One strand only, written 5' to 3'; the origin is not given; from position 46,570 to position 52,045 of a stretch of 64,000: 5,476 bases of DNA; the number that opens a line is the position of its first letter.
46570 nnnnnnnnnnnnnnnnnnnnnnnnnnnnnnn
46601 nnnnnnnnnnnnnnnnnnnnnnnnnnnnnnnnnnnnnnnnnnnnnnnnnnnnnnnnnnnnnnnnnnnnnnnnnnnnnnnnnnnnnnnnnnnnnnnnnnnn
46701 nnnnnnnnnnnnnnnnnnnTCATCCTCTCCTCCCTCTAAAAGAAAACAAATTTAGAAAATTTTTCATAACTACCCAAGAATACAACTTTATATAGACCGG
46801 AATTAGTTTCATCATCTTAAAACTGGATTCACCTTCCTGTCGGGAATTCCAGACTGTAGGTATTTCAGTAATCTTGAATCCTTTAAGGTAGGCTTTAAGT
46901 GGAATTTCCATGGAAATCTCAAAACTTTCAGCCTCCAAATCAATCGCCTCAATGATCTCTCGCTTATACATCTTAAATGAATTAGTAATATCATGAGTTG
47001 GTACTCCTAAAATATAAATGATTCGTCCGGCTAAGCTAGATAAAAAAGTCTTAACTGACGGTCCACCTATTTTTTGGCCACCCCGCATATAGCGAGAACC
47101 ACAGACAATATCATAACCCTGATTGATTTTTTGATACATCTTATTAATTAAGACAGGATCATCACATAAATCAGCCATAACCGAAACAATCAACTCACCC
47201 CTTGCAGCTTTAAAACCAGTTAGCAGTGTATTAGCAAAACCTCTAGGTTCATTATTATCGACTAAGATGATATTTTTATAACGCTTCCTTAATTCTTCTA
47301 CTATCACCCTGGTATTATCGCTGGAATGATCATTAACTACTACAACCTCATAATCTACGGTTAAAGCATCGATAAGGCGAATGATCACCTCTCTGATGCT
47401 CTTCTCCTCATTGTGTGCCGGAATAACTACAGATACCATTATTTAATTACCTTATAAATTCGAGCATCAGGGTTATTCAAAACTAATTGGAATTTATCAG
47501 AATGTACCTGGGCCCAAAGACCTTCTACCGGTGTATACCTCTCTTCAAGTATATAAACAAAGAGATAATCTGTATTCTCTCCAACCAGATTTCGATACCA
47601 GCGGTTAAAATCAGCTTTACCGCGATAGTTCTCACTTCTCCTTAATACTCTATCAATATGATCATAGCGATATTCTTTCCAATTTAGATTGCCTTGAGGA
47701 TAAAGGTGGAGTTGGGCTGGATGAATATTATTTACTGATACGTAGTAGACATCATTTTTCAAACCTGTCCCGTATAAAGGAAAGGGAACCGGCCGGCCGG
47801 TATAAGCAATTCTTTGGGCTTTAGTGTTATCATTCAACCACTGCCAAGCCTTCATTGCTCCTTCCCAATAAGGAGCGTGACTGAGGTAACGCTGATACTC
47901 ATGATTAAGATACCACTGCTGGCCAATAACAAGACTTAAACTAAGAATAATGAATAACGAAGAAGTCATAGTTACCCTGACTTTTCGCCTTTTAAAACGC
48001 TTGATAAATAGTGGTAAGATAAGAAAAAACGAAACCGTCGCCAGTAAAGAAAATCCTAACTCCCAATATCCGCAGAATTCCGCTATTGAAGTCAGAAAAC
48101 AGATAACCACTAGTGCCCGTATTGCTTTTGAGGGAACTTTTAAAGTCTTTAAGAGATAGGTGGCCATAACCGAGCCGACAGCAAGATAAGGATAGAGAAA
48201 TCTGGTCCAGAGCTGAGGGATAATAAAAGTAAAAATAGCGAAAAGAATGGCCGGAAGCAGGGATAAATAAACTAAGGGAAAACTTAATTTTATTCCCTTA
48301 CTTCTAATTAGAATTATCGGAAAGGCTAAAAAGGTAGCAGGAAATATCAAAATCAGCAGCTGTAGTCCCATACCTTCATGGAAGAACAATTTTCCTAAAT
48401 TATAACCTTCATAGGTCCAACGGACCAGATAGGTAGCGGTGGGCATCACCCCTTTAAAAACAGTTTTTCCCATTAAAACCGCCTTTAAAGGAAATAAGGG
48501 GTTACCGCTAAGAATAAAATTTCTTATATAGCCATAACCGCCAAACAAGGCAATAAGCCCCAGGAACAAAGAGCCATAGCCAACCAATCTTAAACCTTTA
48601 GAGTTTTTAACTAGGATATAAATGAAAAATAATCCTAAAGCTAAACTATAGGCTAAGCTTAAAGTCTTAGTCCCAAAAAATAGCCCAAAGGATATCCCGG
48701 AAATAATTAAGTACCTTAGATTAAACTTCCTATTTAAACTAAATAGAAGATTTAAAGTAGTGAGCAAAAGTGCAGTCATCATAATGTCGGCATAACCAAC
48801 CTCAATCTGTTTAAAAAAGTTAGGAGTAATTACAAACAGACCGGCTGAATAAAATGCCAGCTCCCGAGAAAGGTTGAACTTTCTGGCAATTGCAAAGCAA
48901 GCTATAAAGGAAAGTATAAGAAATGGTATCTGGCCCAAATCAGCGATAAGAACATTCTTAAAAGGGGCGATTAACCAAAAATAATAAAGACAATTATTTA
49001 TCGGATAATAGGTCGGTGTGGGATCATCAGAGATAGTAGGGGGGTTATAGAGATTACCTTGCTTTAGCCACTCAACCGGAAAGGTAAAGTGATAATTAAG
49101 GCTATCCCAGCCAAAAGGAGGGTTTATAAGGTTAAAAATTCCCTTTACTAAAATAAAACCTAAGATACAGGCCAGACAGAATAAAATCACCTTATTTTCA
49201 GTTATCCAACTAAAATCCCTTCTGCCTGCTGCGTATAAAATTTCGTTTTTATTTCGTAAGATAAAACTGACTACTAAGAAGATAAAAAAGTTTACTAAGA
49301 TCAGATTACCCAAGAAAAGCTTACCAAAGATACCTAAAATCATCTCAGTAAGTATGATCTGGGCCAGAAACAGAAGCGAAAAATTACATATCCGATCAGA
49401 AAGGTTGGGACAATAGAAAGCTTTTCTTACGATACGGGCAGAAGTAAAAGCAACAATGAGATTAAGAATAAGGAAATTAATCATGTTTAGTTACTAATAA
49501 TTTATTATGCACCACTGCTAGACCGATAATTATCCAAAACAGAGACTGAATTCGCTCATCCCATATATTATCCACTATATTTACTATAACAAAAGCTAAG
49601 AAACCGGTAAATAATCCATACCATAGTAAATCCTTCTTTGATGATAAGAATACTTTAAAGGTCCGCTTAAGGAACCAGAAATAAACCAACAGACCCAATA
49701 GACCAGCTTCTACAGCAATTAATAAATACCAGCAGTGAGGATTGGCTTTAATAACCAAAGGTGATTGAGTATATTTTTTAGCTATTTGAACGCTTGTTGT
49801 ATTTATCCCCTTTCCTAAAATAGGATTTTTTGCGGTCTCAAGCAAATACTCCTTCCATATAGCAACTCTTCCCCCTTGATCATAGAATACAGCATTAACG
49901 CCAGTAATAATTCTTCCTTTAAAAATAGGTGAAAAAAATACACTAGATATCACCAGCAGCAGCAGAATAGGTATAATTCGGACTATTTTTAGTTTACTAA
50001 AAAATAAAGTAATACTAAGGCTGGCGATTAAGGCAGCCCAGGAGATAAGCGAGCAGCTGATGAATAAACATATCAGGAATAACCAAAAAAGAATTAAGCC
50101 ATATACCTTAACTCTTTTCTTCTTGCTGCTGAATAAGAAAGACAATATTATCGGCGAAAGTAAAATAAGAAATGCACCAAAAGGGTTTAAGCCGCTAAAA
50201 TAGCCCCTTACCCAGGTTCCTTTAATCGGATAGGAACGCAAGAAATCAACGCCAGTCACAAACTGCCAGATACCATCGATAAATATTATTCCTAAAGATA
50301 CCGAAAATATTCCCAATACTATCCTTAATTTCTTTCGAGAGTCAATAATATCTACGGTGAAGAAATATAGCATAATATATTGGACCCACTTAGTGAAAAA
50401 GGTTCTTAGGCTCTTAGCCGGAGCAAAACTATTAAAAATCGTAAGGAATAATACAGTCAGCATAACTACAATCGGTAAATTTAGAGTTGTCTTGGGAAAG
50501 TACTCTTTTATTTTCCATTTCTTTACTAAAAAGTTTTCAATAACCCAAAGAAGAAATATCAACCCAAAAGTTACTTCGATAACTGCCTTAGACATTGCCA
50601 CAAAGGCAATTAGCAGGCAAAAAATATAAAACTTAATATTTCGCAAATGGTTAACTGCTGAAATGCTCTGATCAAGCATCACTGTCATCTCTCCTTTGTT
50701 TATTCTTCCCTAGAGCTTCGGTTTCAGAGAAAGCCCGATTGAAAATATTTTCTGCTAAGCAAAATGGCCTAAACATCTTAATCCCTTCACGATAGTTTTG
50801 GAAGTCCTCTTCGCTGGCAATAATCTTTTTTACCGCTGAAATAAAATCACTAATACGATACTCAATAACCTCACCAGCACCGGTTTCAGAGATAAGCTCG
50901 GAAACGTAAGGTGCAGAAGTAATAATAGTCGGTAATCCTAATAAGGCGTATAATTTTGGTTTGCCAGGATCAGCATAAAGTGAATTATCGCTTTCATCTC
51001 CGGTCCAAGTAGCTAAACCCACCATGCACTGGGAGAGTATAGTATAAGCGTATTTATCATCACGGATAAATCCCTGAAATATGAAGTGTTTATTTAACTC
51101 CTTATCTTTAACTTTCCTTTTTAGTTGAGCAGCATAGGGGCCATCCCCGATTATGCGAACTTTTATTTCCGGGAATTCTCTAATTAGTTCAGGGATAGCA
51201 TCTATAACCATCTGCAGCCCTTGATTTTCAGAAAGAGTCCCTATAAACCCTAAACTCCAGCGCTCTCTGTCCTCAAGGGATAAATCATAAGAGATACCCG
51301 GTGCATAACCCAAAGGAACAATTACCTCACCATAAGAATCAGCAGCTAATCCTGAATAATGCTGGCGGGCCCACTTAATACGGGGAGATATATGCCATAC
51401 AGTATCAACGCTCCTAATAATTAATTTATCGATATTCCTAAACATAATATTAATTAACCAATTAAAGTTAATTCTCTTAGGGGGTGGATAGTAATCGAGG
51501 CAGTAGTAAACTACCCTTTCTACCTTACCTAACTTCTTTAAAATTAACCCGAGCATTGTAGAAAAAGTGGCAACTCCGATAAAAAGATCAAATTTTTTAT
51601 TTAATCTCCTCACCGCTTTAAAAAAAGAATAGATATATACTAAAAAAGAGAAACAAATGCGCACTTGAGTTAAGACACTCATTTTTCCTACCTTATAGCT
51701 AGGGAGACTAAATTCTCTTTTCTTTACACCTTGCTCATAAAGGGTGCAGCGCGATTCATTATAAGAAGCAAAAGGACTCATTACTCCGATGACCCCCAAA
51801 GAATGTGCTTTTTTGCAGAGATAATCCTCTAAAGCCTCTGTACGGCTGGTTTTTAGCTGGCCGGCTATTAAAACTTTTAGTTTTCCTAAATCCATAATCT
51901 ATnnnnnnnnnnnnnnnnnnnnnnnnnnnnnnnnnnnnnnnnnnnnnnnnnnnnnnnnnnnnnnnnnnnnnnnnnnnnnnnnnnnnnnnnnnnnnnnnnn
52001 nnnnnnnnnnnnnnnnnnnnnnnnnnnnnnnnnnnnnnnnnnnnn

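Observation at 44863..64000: About 19 kb cell-surface glycan cluster with carbamoyltransferase, ATP-grasp, plant-type GDP-mannose 3,5-epimerase, B12-rSAM and methyltransferase tailoring genes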

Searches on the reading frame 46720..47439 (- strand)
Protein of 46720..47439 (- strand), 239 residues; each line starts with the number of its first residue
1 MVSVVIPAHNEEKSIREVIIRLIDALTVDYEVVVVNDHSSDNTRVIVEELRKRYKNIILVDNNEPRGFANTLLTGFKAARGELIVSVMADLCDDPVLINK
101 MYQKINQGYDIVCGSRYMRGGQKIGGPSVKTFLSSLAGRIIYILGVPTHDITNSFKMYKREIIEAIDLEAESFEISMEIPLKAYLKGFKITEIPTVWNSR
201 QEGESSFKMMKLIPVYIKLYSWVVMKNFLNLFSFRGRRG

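Call 4: search_protein_families(library=pfam, proteins=[window:46720-47439:-])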
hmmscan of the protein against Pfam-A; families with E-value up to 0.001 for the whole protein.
window:46720-47439:- (239 aa): 3 families
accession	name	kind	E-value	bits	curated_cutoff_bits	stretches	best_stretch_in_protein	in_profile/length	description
PF00535.33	Glycos_transf_2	-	4.2e-32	111.8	23.3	1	3-165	1-166/168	Glycosyl transferase family 2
PF13641.12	Glyco_tranf_2_3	-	1e-08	35.9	27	1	2-121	3-128/230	Glycosyltransferase like family 2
PF10111.15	Glyco_tranf_2_2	-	0.00062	19.8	27.3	1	3-92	1-93/276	Glycosyltransferase like family 2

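Call 49: search_protein_families(library=ncbifam, proteins=[window:46720-47439:-], max_evalue=0.000001)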
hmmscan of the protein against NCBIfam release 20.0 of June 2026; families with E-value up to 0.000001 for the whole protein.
window:46720-47439:- (239 aa): 16 families
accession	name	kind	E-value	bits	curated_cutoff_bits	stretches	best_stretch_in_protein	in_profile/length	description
NF007986.1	PRK10714.1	equivalog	2.7e-26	92.3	529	1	2-221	8-224/316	undecaprenyl-phosphate 4-deoxy-4-formamido-L-arabinose transferase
NF047588.1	GlcsyltransPgfSStrep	equivalog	1.1e-20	74.1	500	1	2-211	3-209/308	glycosyltransferase PgfS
NF041391.1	DPhHxTase_Halo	equivalog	3.1e-19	68.8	375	1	8-205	3-190/213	dolichyl-phosphate hexose transferase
TIGR03937.1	PgaC_IcaA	equivalog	2.1e-17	63.2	422.3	1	1-122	46-169/407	poly-beta-1,6-N-acetyl-D-glucosamine synthase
TIGR04182.1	glyco_TIGR04182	equivalog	9.2e-16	58.1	325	1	2-233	2-228/293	S-layer glycoprotein N-glycosyltransferase AglJ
NF007482.0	PRK10073.1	equivalog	1.6e-11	43.8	423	1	2-105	8-106/334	glycosyltransferase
NF041875.1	EPS_EpsD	equivalog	4.8e-10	39.4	370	1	2-109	1-108/325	exopolysaccharide biosynthesis glycosyltransferase EpsD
NF010496.0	PRK13915.1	equivalog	9.9e-10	38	262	1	2-101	33-138/307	glucosyl-3-phosphoglycerate synthase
TIGR04283.1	glyco_like_mftF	equivalog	1.7e-09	37.6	182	1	2-101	1-93/221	TIGR04283 family arsenosugar biosynthesis glycosyltransferase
NF050050.1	ProtGlycPglI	equivalog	9.1e-09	35.1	500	1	2-117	4-120/306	GalNAc(5)-diNAcBac-PP-undecaprenol beta-1,3-glucosyltransferase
NF053739.1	GlytfEpsEBac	equivalog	9.8e-08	31.3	450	1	2-101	3-100/265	glycosyltransferase EpsE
NF038302.1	EPS_HpsE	equivalog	1.3e-07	31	300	1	2-96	3-102/307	hormogonium polysaccharide biosynthesis glycosyltransferase HpsE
NF047683.1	TeichurnBiosyTuaG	equivalog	1.8e-07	31.1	400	1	2-92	8-98/252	teichuronic acid biosynthesis protein TuaG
TIGR03965.1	mycofact_glyco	equivalog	2.2e-07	30.1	280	1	2-92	76-166/467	mycofactocin biosynthesis glycosyltransferase MftF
NF058614.1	PPMAGASynPpgS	equivalog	2.4e-07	30.4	370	1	2-194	2-193/226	polyprenyl-phospho-N-acetylgalactosaminyl synthase PpgS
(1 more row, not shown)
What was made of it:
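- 46720..47439 (-): Small GT2 of the polyprenyl-phosphate sugar synthase type (ArnC / PgfS / Dol-P-hexose transferase-like). NCBIfam best hits are ArnC, PgfS and DPhHxTase, all below cut-off (call 49).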

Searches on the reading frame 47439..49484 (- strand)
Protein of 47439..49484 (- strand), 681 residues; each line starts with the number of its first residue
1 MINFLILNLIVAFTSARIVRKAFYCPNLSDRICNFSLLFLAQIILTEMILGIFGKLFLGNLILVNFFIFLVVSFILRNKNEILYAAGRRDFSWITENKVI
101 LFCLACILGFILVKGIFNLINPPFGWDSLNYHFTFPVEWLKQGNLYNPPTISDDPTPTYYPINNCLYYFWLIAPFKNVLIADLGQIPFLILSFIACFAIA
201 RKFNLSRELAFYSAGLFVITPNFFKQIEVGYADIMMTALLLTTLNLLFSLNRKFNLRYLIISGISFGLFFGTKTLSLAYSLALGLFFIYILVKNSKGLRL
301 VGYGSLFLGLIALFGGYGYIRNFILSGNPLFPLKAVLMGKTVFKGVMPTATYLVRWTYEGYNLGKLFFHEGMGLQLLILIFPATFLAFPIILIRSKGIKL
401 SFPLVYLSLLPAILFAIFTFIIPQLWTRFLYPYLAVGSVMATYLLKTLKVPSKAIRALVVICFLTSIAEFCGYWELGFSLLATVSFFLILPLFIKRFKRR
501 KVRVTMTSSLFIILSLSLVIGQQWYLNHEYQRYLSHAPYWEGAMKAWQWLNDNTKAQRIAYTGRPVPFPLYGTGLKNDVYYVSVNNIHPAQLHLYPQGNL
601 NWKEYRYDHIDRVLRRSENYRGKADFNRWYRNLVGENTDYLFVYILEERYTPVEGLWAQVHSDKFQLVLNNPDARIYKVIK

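Call 4: search_protein_families(library=pfam, proteins=[window:47439-49484:-])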
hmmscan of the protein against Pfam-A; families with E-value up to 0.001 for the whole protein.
window:47439-49484:- (681 aa): 1 family
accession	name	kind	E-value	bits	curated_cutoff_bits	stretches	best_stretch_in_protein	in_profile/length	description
PF13231.12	PMT_2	-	0.0001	23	26.1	1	183-294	26-135/160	Dolichyl-phosphate-mannose-protein mannosyltransferase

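Call 7: search_protein_families(library=ncbifam, proteins=[window:47439-49484:-])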
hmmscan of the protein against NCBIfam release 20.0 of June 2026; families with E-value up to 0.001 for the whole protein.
window:47439-49484:- (681 aa): 0 families

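Call 45: search_protein_families(library=pfam, proteins=[window:47439-49484:-], max_evalue=5)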
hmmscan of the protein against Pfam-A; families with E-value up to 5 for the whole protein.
window:47439-49484:- (681 aa): 5 families
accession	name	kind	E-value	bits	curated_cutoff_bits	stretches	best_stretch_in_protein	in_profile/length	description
PF13231.12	PMT_2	-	0.0001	23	26.1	1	183-294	26-135/160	Dolichyl-phosphate-mannose-protein mannosyltransferase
PF21846.1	DUF6905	-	0.045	14.6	27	0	415-444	7-36/106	Domain of unknown function (DUF6905)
PF06196.17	DUF997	-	0.36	11.2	26.3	1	61-118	12-69/77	Protein of unknown function (DUF997)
PF20682.3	Hanta_Gc_C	-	1.8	8.6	28.5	1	45-76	181-212/229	Hantavirus glycoprotein Gc, C-terminal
PF17255.8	EbsA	-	4.3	8.1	25.9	0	185-249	38-102/133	EbsA-like protein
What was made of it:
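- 47439..49484 (-): 681-aa polytopic membrane protein with about 12 hydrophobic segments, an invariant DD motif at residues 153-154 and a C-terminal soluble part. Possibly a GT-C glycosyltransferase. PMT_2 23 bits, below the 26.1 cut-off (calls 4, 45).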

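Call 83: search_solved_structures(query=A3, max_evalue=1)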
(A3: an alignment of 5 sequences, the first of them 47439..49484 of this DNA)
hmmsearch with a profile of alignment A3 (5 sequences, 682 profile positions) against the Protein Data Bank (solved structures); distinct sequences matched with E-value up to 1: 1.
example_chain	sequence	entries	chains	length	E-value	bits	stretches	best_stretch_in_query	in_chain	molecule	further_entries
7d3u_F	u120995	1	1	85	0.29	12.8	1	6-74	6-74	Monovalent Na+/H+ antiporter subunit F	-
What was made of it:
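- On GT-C glycosyltransferases (PMT/ArnT-like): A profile search against PDB found nothing (call 83).
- Tried and rejected: A profile of five orthologs against PDB sequences found nothing (call 83).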

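Call 90: predict_structure(protein=window:47439-49484:-)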
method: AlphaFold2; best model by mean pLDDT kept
length: 681 residues; sequences in the alignment: 1
mean_pLDDT: 41.1   pTM: 0.24
mean pLDDT of the five models: 41.1, 41.1, 38.1, 36.2, 34.8
residues with pLDDT >= 90: 0; 70-90: 1; 50-70: 147; < 50: 533
segments of 3 or more residues with pLDDT < 50: 1-4, 43-60, 83-91, 109-192, 201-203, 207-209, 211-213, 215-281, 297-302, 304-394, 396-403, 418-429, 469-480, 482-486, 495-548, 555-681
pLDDT, mean of each block of 10 residues (from residue 1): 51 58 52 51 47 42 53 57 45 48 50 44 33 26 25 26 27 30 42 51 50 43 32 40 44 43 41 41 51 49 48 36 32 28 29 30 35 40 44 44 50 50 45 54 63 61 52 46 50 47 40 43 40 38 47 48 40 31 28 25 32 33 37 31 26 25 24 23 27
secondary structure, 60 per line:
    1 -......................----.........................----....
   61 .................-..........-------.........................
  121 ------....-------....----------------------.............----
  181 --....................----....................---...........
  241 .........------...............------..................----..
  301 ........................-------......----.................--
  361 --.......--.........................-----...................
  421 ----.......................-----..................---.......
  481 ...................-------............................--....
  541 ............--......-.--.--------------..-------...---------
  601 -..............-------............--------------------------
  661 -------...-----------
elements in order (helices of 4 or more, strands of 3 or more residues): H2-23 H28-52 H57-77 H79-88 H96-120 H127-130 H138-141 H164-176 H183-202 H207-226 H230-249 H256-270 H277-294 H299-324 H332-337 H342-358 H363-369 H372-396 H402-420 H425-447 H453-470 H474-499 H507-534 H537-552 H555-560 H602-615 H623-634

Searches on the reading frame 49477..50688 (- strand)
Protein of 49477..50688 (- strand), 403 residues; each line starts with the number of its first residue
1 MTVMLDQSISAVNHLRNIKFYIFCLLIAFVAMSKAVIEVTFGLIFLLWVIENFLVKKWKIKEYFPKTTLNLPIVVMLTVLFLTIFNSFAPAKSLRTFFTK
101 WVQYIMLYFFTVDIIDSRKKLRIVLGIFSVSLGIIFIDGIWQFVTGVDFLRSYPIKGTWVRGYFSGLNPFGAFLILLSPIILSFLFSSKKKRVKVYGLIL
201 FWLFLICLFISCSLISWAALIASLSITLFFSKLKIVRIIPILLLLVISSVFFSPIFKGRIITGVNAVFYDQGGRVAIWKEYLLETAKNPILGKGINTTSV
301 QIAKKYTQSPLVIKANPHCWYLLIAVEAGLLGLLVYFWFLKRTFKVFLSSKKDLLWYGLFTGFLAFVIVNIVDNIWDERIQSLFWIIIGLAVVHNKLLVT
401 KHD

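Call 4: search_protein_families(library=pfam, proteins=[window:49477-50688:-])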
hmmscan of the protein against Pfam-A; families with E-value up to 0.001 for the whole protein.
window:49477-50688:- (403 aa): 1 family
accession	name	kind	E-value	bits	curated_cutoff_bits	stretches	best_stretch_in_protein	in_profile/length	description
PF04932.20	Wzy_C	-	4.2e-14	53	31.7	1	200-337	2-149/149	O-Antigen ligase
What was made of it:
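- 49477..50688 (-): Wzy_C-domain membrane protein: O-antigen ligase, polymerase or O-oligosaccharyltransferase type. About 11 hydrophobic segments. Pfam Wzy_C 53 bits (call 4).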

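Call 7: search_protein_families(library=ncbifam, proteins=[window:49477-50688:-])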
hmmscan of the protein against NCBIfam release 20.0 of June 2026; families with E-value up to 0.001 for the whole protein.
window:49477-50688:- (403 aa): 1 family
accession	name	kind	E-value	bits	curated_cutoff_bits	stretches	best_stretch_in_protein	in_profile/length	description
TIGR03097.1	PEP_O_lig_1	hypoth_equivalog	1e-11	44.3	188.1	1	38-349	45-350/408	putative O-glycosylation ligase, exosortase A system-associated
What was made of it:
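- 49477..50688 (-): Weak TIGR03097 hit (call 7).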

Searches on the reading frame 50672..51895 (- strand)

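Call 4: search_protein_families(library=pfam, proteins=[window:50672-51895:-])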
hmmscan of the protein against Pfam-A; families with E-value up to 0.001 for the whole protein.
window:50672-51895:- (407 aa): 2 families
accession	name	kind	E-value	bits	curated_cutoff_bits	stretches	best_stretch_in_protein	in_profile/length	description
PF00534.26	Glycos_transf_1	-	4.9e-15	55.9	26.4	1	210-292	13-97/172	Glycosyl transferases group 1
PF13692.12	Glyco_trans_1_4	-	3.6e-14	53.7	27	1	215-359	4-140/142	Glycosyl transferases group 1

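Call 49: search_protein_families(library=ncbifam, proteins=[window:50672-51895:-], max_evalue=0.000001)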
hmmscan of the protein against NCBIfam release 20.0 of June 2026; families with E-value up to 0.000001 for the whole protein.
window:50672-51895:- (407 aa): 1 family
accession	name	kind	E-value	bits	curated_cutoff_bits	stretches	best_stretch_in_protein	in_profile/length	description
TIGR04063.1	stp3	hypoth_equivalog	7e-10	38.3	442.05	1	205-281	208-282/397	TIGR04063 family PEP-CTERM/XrtA system glycosyltransferase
